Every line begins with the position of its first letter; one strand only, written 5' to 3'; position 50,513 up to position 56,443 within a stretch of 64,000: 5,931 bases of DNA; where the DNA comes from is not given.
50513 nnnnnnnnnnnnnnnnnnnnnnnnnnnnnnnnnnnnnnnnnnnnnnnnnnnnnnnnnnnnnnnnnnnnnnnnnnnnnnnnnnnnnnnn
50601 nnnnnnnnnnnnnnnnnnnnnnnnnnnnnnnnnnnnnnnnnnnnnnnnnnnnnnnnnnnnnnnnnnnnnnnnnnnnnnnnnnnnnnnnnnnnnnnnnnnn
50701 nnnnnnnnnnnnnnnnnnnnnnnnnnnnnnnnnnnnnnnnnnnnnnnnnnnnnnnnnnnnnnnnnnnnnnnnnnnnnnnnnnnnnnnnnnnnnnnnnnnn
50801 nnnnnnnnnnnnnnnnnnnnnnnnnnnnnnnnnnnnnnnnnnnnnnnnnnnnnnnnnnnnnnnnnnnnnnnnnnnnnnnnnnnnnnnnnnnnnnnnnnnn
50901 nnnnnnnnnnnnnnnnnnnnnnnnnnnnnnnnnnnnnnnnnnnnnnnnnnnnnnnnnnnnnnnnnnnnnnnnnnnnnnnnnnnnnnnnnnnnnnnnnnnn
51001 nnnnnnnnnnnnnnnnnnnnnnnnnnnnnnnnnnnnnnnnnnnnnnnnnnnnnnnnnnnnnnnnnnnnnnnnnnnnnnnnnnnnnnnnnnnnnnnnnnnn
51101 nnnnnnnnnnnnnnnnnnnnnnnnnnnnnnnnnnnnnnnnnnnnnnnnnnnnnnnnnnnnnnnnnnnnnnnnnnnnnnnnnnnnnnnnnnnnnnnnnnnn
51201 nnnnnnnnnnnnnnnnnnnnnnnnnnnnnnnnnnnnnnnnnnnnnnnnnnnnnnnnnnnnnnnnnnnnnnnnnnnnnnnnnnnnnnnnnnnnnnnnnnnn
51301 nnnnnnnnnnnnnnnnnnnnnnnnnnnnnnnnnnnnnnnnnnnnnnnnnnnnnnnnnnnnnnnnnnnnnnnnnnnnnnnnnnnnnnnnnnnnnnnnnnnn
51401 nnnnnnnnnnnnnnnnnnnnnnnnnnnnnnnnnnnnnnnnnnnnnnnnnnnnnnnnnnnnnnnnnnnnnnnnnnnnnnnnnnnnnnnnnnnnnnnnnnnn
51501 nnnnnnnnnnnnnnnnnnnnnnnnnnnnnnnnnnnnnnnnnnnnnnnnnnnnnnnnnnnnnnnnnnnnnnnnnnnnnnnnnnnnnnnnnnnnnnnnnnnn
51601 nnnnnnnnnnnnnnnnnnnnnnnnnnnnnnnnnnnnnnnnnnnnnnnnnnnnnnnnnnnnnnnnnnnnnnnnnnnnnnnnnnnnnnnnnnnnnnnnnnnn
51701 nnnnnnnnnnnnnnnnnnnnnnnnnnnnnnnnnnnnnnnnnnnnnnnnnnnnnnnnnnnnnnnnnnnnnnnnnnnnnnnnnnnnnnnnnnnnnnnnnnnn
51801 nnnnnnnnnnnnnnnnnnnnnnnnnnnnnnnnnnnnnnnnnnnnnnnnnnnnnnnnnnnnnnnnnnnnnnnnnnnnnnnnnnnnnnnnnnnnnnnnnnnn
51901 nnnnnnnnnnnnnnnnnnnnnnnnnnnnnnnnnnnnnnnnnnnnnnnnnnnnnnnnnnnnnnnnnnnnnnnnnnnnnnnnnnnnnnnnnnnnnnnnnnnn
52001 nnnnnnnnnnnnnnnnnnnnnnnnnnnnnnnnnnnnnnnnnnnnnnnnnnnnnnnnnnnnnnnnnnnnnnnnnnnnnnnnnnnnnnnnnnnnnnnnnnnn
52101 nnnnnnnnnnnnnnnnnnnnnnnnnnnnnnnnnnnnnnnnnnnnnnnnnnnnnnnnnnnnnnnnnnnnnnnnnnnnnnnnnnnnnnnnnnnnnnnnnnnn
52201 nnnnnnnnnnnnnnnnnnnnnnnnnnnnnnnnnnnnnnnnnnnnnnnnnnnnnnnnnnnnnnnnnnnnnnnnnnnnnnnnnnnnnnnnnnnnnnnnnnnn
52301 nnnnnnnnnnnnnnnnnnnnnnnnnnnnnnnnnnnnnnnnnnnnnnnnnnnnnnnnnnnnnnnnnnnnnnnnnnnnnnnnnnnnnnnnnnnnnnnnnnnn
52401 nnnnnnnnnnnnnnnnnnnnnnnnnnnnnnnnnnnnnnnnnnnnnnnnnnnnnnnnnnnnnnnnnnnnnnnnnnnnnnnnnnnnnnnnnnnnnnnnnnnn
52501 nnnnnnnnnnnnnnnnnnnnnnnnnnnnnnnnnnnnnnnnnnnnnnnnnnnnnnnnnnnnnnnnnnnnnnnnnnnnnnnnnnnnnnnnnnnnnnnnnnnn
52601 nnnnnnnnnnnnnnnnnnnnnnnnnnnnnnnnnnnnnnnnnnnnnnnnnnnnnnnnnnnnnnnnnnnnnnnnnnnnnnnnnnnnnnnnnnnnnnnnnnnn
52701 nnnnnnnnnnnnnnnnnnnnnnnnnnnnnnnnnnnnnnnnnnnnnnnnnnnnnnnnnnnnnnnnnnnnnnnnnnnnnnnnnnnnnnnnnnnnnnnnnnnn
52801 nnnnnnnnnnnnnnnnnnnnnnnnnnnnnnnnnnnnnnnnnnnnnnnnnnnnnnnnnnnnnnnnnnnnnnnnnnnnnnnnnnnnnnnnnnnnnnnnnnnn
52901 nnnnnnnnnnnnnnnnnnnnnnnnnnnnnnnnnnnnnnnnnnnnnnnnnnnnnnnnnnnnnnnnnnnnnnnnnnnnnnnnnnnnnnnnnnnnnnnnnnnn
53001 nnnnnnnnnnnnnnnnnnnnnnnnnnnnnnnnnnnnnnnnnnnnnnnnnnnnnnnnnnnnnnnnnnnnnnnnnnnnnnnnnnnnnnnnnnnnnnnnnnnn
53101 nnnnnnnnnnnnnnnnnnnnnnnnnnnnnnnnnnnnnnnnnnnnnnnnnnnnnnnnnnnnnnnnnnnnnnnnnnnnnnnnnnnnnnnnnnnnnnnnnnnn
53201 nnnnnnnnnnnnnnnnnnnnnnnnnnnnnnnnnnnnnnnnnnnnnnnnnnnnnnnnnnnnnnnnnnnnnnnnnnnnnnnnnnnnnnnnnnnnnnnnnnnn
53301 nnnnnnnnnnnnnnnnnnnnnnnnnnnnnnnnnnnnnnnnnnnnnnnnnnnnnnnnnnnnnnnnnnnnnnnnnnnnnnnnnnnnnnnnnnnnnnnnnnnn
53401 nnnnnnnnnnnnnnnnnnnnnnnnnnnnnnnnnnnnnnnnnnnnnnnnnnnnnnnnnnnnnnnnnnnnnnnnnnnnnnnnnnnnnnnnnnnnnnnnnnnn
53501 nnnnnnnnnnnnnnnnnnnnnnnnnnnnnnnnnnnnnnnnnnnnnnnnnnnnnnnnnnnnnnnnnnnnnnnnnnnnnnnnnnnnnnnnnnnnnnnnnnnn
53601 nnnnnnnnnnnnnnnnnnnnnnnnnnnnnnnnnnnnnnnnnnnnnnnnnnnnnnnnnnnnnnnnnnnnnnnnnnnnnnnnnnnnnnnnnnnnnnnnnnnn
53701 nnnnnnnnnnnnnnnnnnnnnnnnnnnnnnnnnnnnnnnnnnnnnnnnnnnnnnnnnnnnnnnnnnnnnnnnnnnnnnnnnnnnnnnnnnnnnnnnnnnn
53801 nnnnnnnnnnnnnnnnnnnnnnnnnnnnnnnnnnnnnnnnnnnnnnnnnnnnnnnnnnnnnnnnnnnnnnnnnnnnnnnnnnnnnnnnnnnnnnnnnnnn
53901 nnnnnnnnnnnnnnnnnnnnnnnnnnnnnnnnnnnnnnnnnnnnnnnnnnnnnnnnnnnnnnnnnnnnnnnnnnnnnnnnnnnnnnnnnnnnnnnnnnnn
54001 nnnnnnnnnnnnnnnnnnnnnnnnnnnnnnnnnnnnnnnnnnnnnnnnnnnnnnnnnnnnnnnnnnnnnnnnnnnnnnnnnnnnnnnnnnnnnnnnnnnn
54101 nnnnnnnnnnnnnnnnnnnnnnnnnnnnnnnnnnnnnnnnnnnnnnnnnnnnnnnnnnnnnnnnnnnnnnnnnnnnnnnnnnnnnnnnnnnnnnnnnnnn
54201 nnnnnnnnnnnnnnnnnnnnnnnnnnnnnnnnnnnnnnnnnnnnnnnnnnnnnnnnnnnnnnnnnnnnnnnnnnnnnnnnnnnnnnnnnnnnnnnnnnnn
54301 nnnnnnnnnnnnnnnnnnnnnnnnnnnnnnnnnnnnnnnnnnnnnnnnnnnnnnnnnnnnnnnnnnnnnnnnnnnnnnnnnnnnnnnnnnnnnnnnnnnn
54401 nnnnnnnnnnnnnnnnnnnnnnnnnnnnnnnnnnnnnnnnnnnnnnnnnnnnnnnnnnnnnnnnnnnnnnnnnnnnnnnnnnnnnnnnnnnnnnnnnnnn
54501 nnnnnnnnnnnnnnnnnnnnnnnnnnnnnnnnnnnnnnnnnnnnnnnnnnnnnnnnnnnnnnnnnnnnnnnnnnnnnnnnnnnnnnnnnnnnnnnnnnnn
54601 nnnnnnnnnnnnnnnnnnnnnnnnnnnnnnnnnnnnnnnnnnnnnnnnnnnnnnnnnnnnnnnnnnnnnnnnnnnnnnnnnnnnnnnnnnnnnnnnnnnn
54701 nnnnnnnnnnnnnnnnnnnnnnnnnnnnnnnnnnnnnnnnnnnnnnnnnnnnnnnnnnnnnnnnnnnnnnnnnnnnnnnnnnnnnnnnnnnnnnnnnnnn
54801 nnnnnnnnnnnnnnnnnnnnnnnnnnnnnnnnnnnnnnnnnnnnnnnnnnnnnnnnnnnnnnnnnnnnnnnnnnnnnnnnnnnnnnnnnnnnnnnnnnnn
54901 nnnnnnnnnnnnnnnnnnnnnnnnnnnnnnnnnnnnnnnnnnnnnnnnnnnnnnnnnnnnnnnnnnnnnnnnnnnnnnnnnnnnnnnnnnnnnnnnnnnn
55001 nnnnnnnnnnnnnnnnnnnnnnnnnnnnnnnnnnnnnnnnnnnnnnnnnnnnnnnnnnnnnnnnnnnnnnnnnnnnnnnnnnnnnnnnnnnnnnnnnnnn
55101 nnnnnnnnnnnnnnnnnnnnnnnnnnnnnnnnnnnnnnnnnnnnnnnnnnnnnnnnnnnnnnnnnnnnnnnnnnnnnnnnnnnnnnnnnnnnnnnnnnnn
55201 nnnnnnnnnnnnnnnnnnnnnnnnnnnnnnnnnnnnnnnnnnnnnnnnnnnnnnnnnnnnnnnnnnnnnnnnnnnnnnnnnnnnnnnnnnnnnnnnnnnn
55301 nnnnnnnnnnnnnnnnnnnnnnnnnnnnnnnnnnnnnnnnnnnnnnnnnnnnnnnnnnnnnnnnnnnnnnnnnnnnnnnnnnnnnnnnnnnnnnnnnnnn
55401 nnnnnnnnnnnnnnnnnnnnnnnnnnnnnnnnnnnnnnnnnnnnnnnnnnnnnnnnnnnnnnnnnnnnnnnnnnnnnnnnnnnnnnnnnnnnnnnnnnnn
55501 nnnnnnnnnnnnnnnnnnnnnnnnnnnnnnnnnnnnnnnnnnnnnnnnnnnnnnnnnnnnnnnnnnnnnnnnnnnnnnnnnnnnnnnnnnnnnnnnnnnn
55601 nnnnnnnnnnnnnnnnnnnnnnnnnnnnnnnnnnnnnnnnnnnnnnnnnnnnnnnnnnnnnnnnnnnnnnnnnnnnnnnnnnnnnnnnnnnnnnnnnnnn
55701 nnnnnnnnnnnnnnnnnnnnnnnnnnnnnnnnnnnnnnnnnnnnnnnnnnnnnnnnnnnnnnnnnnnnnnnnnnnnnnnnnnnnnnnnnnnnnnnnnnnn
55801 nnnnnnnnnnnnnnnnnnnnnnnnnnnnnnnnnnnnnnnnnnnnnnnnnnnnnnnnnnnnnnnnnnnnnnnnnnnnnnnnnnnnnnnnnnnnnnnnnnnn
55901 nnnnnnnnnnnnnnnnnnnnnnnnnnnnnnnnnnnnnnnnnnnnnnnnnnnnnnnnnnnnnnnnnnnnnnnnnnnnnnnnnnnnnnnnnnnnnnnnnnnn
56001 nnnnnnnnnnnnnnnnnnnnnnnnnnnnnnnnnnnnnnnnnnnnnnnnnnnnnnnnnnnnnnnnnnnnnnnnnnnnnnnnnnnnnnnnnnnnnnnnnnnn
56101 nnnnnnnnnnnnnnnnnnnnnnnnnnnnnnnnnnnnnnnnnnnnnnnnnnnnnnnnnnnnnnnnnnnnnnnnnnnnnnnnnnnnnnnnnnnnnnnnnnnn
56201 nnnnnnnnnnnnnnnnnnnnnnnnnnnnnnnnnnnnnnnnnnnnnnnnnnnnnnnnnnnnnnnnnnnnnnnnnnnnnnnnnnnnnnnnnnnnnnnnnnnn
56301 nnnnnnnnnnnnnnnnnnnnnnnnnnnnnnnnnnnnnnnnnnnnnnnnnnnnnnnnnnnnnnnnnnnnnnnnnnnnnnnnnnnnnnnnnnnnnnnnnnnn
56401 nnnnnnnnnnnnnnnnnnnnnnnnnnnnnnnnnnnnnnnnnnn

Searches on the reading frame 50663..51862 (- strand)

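Call 84: search_protein_families(library=pfam, proteins=[window:50663-51862:-], max_evalue=0.0001)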
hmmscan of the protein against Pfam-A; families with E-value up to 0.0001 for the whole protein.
window:50663-51862:- (399 aa): 1 family
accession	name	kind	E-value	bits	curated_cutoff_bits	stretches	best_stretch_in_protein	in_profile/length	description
PF13458.12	Peripla_BP_6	-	9.3e-13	49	31.7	2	51-219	9-176/343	Periplasmic binding protein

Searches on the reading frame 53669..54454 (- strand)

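Call 84: search_protein_families(library=pfam, proteins=[window:53669-54454:-], max_evalue=0.0001)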
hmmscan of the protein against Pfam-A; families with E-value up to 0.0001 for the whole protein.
window:53669-54454:- (261 aa): 2 families
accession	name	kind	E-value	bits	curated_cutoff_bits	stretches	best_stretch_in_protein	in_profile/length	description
PF00005.33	ABC_tran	-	4.8e-26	92.4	25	1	30-158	2-136/137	ABC transporter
PF13304.12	AAA_21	-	9.2e-07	29.6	27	0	130-191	237-300/304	AAA domain, putative AbiEii toxin, Type IV TA system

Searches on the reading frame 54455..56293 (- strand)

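Call 84: search_protein_families(library=pfam, proteins=[window:54455-56293:-], max_evalue=0.0001)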
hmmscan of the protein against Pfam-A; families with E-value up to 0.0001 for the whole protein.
window:54455-56293:- (612 aa): 1 family
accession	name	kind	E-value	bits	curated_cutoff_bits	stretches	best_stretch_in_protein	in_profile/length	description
PF00528.27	BPD_transp_1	-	1.9e-20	73.8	26.4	1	437-595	1-167/184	Binding-protein-dependent transport system inner membrane component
